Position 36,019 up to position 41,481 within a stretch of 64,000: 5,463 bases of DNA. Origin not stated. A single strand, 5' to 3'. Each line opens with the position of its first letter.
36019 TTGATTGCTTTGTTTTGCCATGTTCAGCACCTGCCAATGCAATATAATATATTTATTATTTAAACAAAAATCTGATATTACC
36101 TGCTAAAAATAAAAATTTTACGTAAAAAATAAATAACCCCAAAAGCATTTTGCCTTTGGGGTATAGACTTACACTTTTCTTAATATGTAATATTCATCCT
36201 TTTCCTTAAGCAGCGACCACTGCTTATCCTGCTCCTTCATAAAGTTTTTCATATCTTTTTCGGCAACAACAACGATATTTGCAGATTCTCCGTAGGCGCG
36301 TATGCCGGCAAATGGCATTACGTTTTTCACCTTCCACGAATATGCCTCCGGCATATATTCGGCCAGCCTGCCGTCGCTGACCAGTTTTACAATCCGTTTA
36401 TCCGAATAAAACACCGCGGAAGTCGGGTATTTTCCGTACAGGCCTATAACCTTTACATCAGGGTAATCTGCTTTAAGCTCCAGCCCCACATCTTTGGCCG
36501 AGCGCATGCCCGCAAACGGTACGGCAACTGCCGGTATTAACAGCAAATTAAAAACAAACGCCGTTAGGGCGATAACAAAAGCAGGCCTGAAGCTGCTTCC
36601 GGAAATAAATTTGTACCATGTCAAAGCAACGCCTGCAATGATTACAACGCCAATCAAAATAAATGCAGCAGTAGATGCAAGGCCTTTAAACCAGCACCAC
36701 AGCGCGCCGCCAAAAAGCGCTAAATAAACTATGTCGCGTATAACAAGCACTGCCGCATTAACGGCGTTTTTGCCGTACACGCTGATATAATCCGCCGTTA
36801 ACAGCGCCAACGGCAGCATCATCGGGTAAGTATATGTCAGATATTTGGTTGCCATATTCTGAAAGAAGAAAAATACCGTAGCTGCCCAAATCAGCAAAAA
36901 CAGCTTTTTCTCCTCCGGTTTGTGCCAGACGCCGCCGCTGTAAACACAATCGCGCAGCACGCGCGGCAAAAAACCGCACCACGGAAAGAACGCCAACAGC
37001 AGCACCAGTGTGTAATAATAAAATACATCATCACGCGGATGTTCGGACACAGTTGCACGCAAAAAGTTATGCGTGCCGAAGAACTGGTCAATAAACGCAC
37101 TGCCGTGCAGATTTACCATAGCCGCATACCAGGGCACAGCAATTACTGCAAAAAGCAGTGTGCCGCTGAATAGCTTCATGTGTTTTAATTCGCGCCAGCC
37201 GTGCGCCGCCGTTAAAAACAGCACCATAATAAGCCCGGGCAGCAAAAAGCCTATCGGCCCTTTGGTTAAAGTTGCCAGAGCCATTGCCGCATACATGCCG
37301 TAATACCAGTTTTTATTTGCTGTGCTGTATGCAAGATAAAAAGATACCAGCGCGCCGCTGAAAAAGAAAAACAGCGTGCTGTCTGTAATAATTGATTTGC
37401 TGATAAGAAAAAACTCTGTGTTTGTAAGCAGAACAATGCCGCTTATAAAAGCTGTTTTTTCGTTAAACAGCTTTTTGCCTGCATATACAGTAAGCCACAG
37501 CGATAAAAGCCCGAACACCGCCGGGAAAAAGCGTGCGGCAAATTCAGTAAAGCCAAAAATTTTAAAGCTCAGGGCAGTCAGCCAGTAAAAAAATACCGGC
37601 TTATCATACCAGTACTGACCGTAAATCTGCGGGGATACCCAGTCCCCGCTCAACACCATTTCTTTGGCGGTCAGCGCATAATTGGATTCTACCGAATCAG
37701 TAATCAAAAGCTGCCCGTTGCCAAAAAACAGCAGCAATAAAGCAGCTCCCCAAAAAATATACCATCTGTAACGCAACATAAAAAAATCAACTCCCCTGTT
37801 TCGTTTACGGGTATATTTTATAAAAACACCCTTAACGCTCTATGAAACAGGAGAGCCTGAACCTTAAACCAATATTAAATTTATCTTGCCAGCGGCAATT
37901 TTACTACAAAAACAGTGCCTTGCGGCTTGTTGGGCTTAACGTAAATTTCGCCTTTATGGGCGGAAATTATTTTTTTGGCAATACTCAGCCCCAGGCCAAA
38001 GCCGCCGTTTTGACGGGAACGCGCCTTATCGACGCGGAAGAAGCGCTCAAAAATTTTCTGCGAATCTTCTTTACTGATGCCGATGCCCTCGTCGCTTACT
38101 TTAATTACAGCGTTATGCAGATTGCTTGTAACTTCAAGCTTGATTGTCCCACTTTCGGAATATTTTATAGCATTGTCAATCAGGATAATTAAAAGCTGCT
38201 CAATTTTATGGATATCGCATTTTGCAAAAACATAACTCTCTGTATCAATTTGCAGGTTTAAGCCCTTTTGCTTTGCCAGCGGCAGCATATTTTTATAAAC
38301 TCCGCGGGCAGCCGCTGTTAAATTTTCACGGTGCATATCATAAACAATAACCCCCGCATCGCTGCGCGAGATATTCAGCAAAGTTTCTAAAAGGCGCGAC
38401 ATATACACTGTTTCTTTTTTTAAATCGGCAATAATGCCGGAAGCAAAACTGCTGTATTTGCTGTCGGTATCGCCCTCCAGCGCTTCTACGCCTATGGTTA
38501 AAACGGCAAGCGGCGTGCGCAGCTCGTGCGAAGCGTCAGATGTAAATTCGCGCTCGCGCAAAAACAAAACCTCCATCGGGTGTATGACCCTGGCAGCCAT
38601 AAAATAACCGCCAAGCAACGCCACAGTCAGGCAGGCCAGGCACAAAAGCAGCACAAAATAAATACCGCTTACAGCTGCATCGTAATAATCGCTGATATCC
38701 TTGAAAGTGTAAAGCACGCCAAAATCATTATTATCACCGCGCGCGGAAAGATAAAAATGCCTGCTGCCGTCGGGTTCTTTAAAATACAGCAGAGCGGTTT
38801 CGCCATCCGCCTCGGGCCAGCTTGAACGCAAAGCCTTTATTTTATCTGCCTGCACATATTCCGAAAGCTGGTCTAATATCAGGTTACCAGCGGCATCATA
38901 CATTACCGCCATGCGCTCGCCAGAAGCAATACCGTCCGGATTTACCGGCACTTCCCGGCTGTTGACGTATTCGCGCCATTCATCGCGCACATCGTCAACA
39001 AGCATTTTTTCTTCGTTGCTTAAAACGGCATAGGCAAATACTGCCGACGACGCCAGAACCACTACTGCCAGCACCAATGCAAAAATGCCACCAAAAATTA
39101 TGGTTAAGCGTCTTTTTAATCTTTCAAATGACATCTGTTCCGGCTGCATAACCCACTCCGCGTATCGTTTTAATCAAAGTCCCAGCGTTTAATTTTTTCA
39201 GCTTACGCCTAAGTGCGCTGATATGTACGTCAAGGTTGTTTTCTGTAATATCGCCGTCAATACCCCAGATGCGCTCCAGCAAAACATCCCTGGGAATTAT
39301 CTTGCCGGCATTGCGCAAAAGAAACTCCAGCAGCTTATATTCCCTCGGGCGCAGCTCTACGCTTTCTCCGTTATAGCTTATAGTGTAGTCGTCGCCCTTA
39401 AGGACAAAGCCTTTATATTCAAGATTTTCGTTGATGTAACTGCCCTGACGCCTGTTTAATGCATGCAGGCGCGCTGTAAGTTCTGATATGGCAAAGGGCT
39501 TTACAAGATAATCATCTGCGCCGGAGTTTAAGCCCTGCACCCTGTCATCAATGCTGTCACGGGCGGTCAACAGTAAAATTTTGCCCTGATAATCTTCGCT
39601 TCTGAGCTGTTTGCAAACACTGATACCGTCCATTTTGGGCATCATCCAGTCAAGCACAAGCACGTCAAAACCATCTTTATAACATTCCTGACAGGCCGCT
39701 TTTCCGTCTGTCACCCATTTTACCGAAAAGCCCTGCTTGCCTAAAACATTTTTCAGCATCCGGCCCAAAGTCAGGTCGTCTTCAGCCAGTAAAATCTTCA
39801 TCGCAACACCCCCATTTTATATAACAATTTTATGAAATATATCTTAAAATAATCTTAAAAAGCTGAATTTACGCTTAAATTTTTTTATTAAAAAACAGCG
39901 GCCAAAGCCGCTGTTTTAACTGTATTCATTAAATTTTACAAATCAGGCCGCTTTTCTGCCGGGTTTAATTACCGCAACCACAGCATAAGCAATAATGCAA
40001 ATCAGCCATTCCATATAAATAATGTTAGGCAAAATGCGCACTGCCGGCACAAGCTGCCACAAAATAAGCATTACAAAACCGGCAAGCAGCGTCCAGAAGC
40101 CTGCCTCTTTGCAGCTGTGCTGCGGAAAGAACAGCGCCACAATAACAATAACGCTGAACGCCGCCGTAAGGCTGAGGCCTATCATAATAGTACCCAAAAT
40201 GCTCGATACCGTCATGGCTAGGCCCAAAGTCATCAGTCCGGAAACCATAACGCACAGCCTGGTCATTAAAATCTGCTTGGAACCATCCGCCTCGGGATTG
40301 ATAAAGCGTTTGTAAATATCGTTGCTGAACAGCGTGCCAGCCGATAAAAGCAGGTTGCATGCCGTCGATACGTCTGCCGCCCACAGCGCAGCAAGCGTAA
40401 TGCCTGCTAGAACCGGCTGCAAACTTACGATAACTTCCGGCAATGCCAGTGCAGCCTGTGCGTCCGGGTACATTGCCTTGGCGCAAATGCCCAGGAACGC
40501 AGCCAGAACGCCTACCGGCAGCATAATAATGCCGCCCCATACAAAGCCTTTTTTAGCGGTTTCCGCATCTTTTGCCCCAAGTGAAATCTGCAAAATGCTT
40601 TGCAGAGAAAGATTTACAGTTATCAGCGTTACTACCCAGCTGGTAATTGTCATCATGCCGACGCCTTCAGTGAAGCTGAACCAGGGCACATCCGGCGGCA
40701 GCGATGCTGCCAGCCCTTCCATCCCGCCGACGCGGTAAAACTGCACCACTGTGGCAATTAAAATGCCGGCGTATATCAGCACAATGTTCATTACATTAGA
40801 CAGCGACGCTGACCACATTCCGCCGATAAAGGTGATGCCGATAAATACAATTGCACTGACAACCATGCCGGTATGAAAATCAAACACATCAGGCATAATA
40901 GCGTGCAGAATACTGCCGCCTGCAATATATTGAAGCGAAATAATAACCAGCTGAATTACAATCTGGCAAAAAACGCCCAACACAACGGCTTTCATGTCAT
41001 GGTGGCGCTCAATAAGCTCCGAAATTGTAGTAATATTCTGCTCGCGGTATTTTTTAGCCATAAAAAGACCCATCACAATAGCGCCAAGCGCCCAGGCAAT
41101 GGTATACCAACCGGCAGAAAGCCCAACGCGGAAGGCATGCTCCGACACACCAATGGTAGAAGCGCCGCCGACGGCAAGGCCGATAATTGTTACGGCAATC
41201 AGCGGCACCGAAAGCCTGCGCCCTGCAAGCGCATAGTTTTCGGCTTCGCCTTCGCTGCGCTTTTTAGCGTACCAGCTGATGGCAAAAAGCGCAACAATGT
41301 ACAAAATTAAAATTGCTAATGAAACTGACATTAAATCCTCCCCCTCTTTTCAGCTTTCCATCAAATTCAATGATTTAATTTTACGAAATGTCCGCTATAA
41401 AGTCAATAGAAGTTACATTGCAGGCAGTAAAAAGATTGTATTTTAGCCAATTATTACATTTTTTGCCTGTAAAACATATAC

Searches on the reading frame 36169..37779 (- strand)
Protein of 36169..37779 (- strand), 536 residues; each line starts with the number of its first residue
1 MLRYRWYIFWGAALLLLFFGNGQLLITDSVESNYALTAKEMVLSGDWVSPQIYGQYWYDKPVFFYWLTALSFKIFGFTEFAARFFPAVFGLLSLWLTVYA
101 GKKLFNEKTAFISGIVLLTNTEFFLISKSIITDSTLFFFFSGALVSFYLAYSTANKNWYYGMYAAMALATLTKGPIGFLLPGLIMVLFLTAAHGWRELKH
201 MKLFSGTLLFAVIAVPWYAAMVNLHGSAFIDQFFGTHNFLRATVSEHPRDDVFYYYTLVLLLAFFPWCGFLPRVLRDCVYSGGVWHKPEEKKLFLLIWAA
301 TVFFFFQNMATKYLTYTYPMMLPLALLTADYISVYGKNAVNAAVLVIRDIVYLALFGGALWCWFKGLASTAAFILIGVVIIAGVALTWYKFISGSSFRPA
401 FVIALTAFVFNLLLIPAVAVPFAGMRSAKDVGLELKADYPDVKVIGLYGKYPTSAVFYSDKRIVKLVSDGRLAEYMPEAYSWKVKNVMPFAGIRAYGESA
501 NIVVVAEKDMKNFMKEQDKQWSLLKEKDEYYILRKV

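Call 46: search_protein_families(library=ncbifam, proteins=[window:36169-37779:-], max_evalue=1e-10)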
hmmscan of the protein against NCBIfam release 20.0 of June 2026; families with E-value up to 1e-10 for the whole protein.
window:36169-37779:- (536 aa): 1 family
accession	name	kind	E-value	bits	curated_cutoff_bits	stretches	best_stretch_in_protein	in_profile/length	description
NF009784.2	PRK13279.1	equivalog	2.1e-38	132.3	567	1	31-356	32-355/539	lipid IV(A) 4-amino-4-deoxy-L-arabinosyltransferase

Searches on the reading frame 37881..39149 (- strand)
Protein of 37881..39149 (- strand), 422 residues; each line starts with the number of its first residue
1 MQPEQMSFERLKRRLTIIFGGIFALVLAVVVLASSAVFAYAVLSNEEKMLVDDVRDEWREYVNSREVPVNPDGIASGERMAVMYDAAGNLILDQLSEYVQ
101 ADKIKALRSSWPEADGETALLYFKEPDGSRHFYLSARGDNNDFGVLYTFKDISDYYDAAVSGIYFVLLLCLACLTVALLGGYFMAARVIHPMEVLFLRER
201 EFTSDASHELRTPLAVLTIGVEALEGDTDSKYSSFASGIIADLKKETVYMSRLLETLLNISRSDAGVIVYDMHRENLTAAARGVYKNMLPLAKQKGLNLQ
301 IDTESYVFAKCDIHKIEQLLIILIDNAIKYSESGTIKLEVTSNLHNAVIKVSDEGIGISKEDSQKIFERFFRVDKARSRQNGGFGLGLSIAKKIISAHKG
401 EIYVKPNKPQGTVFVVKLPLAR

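Call 46: search_protein_families(library=ncbifam, proteins=[window:37881-39149:-], max_evalue=1e-10)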
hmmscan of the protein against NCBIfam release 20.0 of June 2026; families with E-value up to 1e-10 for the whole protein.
window:37881-39149:- (422 aa): 67 families (the best 25 are shown)
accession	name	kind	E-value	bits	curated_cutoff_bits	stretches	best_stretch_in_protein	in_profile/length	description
NF046044.1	PnpS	equivalog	1.5e-55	188.8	400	1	200-419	171-390/390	two-component system histidine kinase PnpS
NF033092.0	HK_WalK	equivalog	1.3e-54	185.8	725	1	199-420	372-594/594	cell wall metabolism sensor histidine kinase WalK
NF041735.1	hist_kin_RppB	equivalog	1.3e-51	175.8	400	1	138-419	155-438/438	two-component system sensor histidine kinase RppB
NF040691.1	MtrAB_MtrB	equivalog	6.5e-51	173.9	450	1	189-420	261-492/507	MtrAB system histidine kinase MtrB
NF047874.1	MASE3_PAS_HK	subfamily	4.1e-48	164.6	560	1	200-420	399-625/655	MASE3 domain-containing sensor histidine kinase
TIGR02966.1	phoR_proteo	equivalog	7.2e-48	163.3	334.2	1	183-417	98-332/333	phosphate regulon sensor histidine kinase PhoR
NF033093.1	HK_VicK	exception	6.1e-41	140.5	680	1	200-420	210-435/448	cell wall metabolism sensor histidine kinase VicK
NF012163.2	BaeS_SmeS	equivalog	6.2e-40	137.5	500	1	199-417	240-455/457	sensor histidine kinase efflux regulator BaeS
TIGR01386.1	cztS_silS_copS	subfamily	2.3e-38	132.3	292.55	1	192-419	234-457/457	heavy metal sensor histidine kinase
NF007837.0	PRK10549.1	equivalog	5.6e-38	130.8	603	1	199-421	240-459/466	envelope stress sensor histidine kinase BaeS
NF012226.0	AdeS_HK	equivalog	2.4e-36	125.6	500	1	207-419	146-352/353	two-component sensor histidine kinase AdeS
NF006800.0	PRK09303.1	equivalog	3.9e-36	124.8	342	1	207-421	159-378/383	histidine kinase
NF033091.0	HK_VanS_ACDEFG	equivalog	1.3e-35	123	400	1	207-419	82-293/293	vancomycin resistance histidine kinase VanS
NF041210.1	his_kin_PieS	equivalog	7.2e-35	120.9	850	1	198-420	249-470/474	two component system sensor histidine kinase PieS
NF041832.1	near_NosP_CTERM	subfamily_domain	1.4e-34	119.8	400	1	201-421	9-226/370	NahK/ErcS family hybrid sensor histidine kinase/response regulator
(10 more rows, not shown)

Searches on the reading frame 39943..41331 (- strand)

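Call 46: search_protein_families(library=ncbifam, proteins=[window:39943-41331:-], max_evalue=1e-10)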
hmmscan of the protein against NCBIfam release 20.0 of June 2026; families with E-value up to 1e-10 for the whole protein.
window:39943-41331:- (462 aa): 6 families
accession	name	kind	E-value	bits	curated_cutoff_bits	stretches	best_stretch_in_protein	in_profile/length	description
TIGR00813.1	sss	superfamily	1.3e-36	126.5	184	1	33-418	1-411/411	sodium/solute symporter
NF007790.0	PRK10484.1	equivalog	4.5e-29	101.7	401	1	4-454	5-481/527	solute:sodium symporter family transporter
TIGR02121.1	Na_Pro_sym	equivalog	2.2e-25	89.3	515.5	1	6-456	5-469/488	sodium/proline symporter PutP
TIGR02119.1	panF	equivalog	9.9e-20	71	328.05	1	8-454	7-466/471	sodium/pantothenate symporter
TIGR03648.1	Na_symport_lg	subfamily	3.3e-15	55.5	320.75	0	295-426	350-481/547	VC_2705 family sodium/solute symporter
NF011948.0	PRK15419.1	equivalog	8.7e-12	44.7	955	1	5-446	8-468/502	sodium/proline symporter PutP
